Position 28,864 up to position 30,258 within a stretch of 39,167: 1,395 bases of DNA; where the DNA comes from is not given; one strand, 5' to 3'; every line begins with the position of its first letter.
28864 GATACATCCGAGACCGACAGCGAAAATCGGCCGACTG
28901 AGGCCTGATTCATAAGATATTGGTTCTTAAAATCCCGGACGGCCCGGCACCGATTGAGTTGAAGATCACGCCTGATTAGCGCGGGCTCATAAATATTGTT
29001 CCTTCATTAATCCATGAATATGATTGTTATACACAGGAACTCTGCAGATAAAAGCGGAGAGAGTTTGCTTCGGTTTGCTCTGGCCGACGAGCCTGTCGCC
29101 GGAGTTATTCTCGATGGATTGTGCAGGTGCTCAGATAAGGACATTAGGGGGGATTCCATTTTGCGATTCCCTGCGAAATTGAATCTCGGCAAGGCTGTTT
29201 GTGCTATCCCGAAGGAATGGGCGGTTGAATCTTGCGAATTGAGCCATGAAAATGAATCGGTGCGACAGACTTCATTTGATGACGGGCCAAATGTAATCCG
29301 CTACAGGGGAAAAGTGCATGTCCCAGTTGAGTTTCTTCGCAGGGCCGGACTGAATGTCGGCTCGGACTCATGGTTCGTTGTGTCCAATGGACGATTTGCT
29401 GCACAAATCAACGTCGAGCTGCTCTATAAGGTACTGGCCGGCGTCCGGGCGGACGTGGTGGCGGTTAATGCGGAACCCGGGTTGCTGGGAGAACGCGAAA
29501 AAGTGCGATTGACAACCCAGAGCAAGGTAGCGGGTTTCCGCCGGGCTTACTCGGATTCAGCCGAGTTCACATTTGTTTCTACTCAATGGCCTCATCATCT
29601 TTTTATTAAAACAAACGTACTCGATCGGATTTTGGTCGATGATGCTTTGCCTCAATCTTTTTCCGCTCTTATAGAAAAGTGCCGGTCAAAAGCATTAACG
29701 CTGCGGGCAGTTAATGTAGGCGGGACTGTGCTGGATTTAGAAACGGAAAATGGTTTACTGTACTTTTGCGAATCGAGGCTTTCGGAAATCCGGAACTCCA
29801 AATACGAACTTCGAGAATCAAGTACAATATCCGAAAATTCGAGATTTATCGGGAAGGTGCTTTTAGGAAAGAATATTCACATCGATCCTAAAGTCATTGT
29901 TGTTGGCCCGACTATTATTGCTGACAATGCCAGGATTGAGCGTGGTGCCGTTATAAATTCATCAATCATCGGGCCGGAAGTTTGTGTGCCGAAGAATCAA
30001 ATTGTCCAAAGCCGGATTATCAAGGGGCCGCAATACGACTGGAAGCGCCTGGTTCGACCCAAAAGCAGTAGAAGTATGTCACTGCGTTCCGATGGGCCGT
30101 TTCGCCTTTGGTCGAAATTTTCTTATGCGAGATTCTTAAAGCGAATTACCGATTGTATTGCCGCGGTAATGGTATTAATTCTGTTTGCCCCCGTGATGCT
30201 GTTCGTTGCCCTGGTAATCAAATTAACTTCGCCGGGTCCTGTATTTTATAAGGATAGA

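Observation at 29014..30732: The priming phosphoglycosyltransferase carries a paralogous copy of the same N-terminal module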

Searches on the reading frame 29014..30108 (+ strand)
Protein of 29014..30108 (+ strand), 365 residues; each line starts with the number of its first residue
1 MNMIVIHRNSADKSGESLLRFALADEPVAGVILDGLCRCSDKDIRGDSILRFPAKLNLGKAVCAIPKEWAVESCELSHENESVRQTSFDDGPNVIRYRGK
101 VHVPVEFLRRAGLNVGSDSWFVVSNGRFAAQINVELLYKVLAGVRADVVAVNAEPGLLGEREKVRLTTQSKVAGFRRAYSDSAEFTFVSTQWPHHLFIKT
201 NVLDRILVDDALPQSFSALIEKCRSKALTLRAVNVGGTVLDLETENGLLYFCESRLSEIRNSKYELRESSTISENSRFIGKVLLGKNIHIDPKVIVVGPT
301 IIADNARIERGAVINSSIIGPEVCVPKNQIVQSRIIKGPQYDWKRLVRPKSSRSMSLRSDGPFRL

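Call 11: find_homologous_proteins(query=window:29014-30108:+, max_evalue=0.001)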
Query window:29014-30108:+ (365 aa): 555 proteins with E <= 0.001 among 5882 candidates; the best 120 are listed.
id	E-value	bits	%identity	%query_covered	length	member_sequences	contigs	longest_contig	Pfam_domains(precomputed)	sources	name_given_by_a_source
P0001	8.7e-227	770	100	95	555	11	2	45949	PF25087.2,PF25084.2,PF02397.23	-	-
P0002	7.3e-210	714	88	100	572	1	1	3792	PF25087.2,PF25084.2,PF02397.23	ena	-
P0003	1.2e-204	697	86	100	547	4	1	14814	PF25087.2,PF25084.2,PF02397.23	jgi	-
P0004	4.9e-202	689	86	100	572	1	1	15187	PF25087.2,PF25084.2,PF02397.23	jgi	-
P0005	4.6e-195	666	87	95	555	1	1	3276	PF25087.2,PF25084.2,PF02397.23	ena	-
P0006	7.5e-169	580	72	100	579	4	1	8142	PF25087.2,PF02397.23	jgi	-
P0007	1.9e-166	572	71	100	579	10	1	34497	PF25087.2,PF25084.2,PF02397.23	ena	-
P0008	5.7e-166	570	70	100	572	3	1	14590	PF25087.2,PF25084.2,PF02397.23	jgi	-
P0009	6.1e-166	570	72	100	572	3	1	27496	PF25087.2,PF02397.23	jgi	jgi:lipopolysaccharide/colanic/teichoic acid biosynthesis glycosyltransferase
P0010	9.3e-164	563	70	100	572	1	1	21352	PF25087.2,PF25084.2,PF02397.23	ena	-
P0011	5.9e-163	560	70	100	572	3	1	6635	PF25087.2,PF25084.2,PF02397.23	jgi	jgi:lipopolysaccharide/colanic/teichoic acid biosynthesis glycosyltransferase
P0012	1.1e-162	559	71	100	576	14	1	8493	PF00132.31,PF25087.2,PF25084.2,PF02397.23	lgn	-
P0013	3.9e-162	557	71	100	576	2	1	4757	PF00132.31,PF25087.2,PF02397.23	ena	-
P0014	6.4e-161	553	80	87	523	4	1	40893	PF25087.2,PF02397.23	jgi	-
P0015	6.9e-161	553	69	100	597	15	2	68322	PF25087.2,PF25084.2,PF02397.23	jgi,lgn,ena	-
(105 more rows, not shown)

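Call 26: find_related_loci(query=A2, collection=genome_contigs, flank=10000)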
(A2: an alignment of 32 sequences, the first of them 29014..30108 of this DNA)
Query A2 (365 aa) in genome_contigs; peptide patterns used: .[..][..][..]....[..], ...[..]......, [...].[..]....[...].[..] (x = any residue, [..] = any of these).
149 stretches matched a pattern; 108 encode a relative of the query (tblastn E <= 1e-3); the best 80 are kept; 80 distinct loci.
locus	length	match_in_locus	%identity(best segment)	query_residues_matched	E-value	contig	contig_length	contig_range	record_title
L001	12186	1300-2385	68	1-364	3e-163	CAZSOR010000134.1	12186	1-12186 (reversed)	MAG TPA_asm: uncultured Pirellulales bacterium isolate binchicken_co262_305 genome assembly, contig: NODE_5914_length_12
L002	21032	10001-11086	69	1-364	4e-163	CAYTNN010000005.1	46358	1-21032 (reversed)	MAG TPA_asm: uncultured Pirellulales bacterium isolate SRP178699_co2_413 genome assembly, contig: NODE_240_length_46358_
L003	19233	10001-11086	68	1-364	1e-160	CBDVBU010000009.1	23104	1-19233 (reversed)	MAG TPA_asm: uncultured Phycisphaerae bacterium isolate SRR22302362_metabat2_72 genome assembly, contig: ERZ25746724.806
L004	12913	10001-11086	68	1-364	1e-159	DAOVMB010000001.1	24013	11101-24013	MAG TPA_asm: Sedimentisphaerales bacterium isolate CSMAG_1460 CSMAG_1460_k141_187675_length_24013_cov_22.6630, whole gen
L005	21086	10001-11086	67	1-364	2e-154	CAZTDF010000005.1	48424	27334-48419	MAG TPA_asm: uncultured Pirellulales bacterium isolate SRP214966_co5_256 genome assembly, contig: NODE_364_length_48424_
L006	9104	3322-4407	59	1-364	2e-139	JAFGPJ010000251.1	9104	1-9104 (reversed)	MAG: Sedimentisphaerales bacterium isolate Zod_Metabat.683 k87_5409908, whole genome shotgun sequence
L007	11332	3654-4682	56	1-353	3e-126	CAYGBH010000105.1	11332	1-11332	MAG TPA_asm: uncultured Pirellulales bacterium isolate ERP108616_co2_77 genome assembly, contig: NODE_10410_length_11332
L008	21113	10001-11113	55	1-364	3e-125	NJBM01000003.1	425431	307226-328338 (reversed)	MAG: Planctomycetes bacterium B3_Pla 8, whole genome shotgun sequence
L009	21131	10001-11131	53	1-364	8e-123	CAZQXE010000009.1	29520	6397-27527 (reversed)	MAG TPA_asm: uncultured Pirellulales bacterium isolate binchicken_co116_398 genome assembly, contig: NODE_1381_length_29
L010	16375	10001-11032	56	1-352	2e-119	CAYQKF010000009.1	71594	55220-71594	MAG TPA_asm: uncultured Pirellulales bacterium isolate SRP068000_co2_145 genome assembly, contig: NODE_43_length_71594_c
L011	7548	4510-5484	55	1-354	2e-118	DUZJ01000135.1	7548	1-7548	MAG TPA_asm: Planctomycetota bacterium isolate MAG_11118_pl_115 Ga0114922_10012993, whole genome shotgun sequence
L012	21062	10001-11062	54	1-354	2e-117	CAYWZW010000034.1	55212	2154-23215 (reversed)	MAG TPA_asm: uncultured Pirellulales bacterium isolate binchicken_co189_401 genome assembly, contig: NODE_332_length_552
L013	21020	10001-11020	55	1-348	4e-116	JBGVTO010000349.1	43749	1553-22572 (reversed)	MAG: Phycisphaerae bacterium isolate S_218_B3 k127_76556, whole genome shotgun sequence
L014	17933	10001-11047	51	1-348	4e-114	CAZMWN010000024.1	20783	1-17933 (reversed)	MAG TPA_asm: uncultured Pirellulales bacterium isolate SRP214966_co5_345 genome assembly, contig: NODE_2012_length_20783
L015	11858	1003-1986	54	1-357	1e-113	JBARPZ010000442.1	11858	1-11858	MAG: Sedimentisphaerales bacterium isolate MFD13424_ilm_asm_bin26 k127_50175, whole genome shotgun sequence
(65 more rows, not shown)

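Call 28: search_solved_structures(query=A2, max_evalue=10, show_alignments=3)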
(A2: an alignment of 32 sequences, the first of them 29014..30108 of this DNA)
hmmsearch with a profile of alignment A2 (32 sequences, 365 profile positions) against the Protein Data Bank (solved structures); distinct sequences matched with E-value up to 10: 105 (the best 60 are shown).
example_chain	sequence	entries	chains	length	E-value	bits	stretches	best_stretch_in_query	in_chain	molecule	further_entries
9mh4_A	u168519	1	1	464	1.6e-07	33.7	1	280-333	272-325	Bifunctional protein GlmU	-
8cu9_A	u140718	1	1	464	2.1e-07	33.3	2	278-333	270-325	Bifunctional UDP-N-acetylglucosamine diphosphorylase/glucosamine-1-phosphate N-acetyltrans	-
4aa7_A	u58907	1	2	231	2.5e-07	33.1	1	278-332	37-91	BIFUNCTIONAL PROTEIN GLMU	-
9lin_A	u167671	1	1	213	4.1e-07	32.4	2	282-325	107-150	dGCA1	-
3twd_A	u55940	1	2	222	4.5e-07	32.2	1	278-332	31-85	Bifunctional protein glmU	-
3fww_A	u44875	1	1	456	5e-07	32.1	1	278-326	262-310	Bifunctional protein glmU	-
4fce_A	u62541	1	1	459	5.2e-07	32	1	278-326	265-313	Bifunctional protein GlmU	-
1hv9_A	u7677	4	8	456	7.4e-07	31.5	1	278-332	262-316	UDP-N-ACETYLGLUCOSAMINE PYROPHOSPHORYLASE | Bifunctional protein glmU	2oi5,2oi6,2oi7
1xhd_A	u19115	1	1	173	3.3e-06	29.4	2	256-317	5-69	putative acetyltransferase/acyltransferase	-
2v0h_A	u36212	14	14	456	5.5e-06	28.7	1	268-339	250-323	BIFUNCTIONAL PROTEIN GLMU | GLUCOSAMINE-1-PHOSPHATE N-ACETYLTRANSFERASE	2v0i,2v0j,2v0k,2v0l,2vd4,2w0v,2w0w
4n27_A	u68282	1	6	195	6e-06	28.5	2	262-318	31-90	Bacterial transferase hexapeptide repeat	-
3vnp_A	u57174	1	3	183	6.6e-06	28.4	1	263-338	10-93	Hypothetical conserved protein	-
9gva_AAA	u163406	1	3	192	9.2e-06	27.9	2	284-351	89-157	Hexapeptide transferase family protein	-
9jyw_A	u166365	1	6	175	1.4e-05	27.3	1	259-338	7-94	Gamma carbonic anhydrase family protein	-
1fwy_A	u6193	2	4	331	1.5e-05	27.2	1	278-332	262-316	UDP-N-ACETYLGLUCOSAMINE PYROPHOSPHORYLASE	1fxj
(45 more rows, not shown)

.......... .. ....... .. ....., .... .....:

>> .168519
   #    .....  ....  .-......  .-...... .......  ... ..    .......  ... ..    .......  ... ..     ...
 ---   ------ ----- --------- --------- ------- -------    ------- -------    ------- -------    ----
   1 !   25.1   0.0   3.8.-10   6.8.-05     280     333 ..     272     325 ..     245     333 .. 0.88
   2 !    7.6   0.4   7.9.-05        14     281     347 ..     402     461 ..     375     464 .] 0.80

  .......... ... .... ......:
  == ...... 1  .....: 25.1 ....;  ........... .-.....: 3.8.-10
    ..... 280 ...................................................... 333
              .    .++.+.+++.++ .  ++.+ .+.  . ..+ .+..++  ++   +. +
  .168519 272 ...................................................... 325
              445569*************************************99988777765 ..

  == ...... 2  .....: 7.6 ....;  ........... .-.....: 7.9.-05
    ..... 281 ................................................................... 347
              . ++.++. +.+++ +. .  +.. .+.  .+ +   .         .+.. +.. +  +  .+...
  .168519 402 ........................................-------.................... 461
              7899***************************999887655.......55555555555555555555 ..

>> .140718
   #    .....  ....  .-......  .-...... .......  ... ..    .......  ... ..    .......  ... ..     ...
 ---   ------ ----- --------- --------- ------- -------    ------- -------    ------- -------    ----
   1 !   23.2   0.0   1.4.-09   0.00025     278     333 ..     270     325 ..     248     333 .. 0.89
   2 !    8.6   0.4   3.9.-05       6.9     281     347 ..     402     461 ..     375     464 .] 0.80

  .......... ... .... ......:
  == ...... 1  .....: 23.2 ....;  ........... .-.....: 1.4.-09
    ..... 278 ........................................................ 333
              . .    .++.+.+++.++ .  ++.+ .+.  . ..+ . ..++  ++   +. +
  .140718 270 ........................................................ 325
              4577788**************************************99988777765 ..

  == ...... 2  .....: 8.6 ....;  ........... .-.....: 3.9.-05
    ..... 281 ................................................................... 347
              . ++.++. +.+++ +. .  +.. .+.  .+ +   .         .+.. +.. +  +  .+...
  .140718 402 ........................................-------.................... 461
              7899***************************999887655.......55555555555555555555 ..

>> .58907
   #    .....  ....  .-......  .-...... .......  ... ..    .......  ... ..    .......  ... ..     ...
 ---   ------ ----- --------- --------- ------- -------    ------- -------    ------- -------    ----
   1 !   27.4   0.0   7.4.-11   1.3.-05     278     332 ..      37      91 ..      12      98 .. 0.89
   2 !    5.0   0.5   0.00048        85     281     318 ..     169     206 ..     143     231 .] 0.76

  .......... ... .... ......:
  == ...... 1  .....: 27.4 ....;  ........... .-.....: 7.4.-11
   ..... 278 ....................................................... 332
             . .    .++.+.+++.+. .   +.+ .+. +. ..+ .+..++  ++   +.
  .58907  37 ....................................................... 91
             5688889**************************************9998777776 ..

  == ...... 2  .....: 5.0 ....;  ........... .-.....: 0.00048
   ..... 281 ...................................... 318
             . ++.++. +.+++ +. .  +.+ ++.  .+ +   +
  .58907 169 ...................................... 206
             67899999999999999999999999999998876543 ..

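Call 40: search_protein_representatives(alignment_id=A2)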
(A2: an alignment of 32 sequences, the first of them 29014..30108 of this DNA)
Query: 32 sequences, 365 profile positions. Proteins with E-value up to 0.001 (for the whole library): 1107; up to 1e-10: 162; up to 1e-30: 100. The best 150 are listed.
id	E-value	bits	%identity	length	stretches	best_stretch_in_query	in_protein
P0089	1.1e-153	527.9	-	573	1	10-364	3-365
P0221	3.3e-129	447.3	-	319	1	1-279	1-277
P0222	4.4e-126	437.0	-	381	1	1-364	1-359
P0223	6.7e-111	387.1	-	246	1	1-244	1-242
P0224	1.6e-110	385.8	-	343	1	1-350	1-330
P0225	2.8e-93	329.1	-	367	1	1-354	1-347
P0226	2.5e-84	299.6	-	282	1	1-302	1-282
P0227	1.0e-83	297.6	-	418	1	2-345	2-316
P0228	1.7e-79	283.7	-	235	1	1-216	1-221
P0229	1.0e-78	281.2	-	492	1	1-349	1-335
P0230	1.2e-76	274.4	-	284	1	2-302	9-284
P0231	2.1e-76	273.6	-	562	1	1-354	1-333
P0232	2.6e-76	273.3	-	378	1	1-360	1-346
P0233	2.6e-74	266.7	-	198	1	1-224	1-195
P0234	2.1e-71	257.1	-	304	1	1-336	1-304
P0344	6.1e-22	94.4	-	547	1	115-324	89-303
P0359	7.5e-17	77.6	-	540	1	121-336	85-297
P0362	1.0e-15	73.9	-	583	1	113-338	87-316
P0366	2.6e-14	69.3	-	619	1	114-336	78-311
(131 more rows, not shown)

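Call 77: find_encoding_contigs(protein=P0366, flank=7000, max_places=1)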
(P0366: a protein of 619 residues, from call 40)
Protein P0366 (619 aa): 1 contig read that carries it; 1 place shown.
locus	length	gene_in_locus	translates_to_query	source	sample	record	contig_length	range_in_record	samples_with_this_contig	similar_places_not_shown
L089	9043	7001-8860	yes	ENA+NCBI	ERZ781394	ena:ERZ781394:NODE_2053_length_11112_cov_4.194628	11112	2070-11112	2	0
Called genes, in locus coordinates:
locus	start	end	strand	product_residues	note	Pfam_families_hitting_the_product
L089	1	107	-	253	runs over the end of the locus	PF00483:NTP_transferase, PF12804:NTP_transf_3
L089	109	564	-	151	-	PF00908:dTDP_sugar_isom, PF14667:Polysacc_synt_C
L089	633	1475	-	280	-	PF03808:Glyco_tran_WecG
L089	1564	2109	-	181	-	PF02357:NusG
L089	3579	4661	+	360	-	PF00483:NTP_transferase, PF25084:LbH_EIF2B, PF25087:GMPPB_C (weak)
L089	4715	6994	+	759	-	PF01656:CbiA (faint), PF10609:ParA (weak), PF13614:AAA_31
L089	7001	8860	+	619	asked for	PF25084:LbH_EIF2B (weak), PF25087:GMPPB_C (weak), PF00132:Hexapep, PF02397:Bac_transf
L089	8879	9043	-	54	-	?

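Call 80: find_encoding_contigs(protein=P0362, flank=6000, max_places=1)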
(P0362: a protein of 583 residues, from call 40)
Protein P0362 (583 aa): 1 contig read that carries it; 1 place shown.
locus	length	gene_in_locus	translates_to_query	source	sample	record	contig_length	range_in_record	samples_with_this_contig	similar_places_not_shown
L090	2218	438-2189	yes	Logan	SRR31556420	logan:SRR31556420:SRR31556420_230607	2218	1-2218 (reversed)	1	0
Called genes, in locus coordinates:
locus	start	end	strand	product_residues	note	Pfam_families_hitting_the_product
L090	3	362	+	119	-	?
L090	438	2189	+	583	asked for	PF00132:Hexapep (weak), PF02397:Bac_transf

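Call 81: find_encoding_contigs(protein=P0359, flank=6000, max_places=1)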
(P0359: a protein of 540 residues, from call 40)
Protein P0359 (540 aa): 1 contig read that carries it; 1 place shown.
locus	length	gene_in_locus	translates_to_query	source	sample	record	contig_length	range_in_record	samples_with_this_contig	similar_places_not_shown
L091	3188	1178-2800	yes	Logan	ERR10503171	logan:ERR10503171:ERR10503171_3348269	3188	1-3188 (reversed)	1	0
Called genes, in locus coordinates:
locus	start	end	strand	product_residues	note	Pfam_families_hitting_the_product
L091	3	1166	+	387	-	?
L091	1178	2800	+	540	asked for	PF00132:Hexapep (faint), PF02397:Bac_transf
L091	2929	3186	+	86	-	?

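Call 82: find_encoding_contigs(protein=P0344, flank=6000, max_places=1)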
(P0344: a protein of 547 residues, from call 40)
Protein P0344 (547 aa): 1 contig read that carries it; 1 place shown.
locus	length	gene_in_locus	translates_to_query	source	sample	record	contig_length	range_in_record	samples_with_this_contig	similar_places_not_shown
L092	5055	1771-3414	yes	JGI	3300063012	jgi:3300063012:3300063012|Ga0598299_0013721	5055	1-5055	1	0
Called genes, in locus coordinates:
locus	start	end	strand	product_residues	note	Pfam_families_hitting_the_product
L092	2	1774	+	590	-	PF10609:ParA, PF01656:CbiA, PF13614:AAA_31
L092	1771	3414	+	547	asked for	PF02397:Bac_transf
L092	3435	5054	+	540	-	?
